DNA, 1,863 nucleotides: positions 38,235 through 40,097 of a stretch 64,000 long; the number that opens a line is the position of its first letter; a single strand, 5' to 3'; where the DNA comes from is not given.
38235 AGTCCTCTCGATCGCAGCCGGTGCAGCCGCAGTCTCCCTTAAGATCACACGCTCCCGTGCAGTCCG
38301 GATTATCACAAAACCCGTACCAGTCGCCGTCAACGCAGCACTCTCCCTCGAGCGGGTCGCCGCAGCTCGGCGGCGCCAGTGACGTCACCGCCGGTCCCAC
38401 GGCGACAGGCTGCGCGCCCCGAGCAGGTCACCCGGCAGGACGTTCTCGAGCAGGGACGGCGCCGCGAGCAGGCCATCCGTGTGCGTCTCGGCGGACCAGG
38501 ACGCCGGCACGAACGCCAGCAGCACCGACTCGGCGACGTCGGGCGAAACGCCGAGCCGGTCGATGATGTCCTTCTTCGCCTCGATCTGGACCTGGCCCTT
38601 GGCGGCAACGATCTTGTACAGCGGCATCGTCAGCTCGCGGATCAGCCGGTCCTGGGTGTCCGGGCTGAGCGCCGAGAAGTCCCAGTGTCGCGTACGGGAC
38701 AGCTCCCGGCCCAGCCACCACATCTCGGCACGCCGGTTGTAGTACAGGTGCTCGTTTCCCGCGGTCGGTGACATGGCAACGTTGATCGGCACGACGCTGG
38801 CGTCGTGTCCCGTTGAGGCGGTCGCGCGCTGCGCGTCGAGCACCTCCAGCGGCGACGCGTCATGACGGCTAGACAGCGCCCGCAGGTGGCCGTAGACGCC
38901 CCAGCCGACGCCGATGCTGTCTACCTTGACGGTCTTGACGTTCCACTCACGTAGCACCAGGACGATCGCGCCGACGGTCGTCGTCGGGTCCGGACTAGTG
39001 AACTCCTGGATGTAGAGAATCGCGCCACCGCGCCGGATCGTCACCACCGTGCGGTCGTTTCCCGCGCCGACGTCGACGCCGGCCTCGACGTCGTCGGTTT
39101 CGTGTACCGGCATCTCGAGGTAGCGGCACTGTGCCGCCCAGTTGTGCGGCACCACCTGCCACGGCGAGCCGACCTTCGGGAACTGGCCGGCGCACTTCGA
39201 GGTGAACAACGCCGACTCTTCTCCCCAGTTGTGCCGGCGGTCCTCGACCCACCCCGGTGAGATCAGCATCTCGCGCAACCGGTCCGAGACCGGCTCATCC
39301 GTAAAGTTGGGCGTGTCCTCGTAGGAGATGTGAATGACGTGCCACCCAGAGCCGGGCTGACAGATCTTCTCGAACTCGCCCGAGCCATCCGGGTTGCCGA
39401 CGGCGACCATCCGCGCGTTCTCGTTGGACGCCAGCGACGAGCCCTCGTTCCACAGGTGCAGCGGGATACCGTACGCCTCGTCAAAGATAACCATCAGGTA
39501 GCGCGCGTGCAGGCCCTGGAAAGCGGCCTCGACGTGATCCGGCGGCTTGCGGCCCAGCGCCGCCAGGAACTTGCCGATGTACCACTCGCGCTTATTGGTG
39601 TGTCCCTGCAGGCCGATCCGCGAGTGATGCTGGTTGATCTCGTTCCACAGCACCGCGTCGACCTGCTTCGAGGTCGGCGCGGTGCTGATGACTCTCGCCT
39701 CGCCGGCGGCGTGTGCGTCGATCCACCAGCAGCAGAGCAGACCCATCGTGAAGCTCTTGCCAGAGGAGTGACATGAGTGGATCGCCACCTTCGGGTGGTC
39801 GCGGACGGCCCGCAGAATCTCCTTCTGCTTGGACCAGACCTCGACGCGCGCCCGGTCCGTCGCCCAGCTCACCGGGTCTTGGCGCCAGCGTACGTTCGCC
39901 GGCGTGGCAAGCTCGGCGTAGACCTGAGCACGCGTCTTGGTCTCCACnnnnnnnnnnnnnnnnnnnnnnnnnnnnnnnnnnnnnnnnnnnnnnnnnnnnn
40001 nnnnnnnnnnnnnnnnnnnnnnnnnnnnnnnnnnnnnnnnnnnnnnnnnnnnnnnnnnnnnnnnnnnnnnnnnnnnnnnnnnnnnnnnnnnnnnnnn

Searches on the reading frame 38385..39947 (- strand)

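Call 9: search_protein_families(library=phrogs, proteins=[window:38385-39947:-], max_evalue=0.001)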
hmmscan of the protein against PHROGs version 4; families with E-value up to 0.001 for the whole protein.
window:38385-39947:- (520 aa): 2 families
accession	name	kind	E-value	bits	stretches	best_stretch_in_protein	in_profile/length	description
phrog_2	-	head and packaging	6.5e-28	98.9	1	38-480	267-590/807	terminase large subunit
phrog_5902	-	unknown function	1.2e-12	48.8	1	20-305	17-305/359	-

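Call 10: search_protein_families(library=pfam, proteins=[window:38385-39947:-], max_evalue=0.001)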
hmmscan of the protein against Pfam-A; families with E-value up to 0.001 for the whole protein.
window:38385-39947:- (520 aa): 0 families
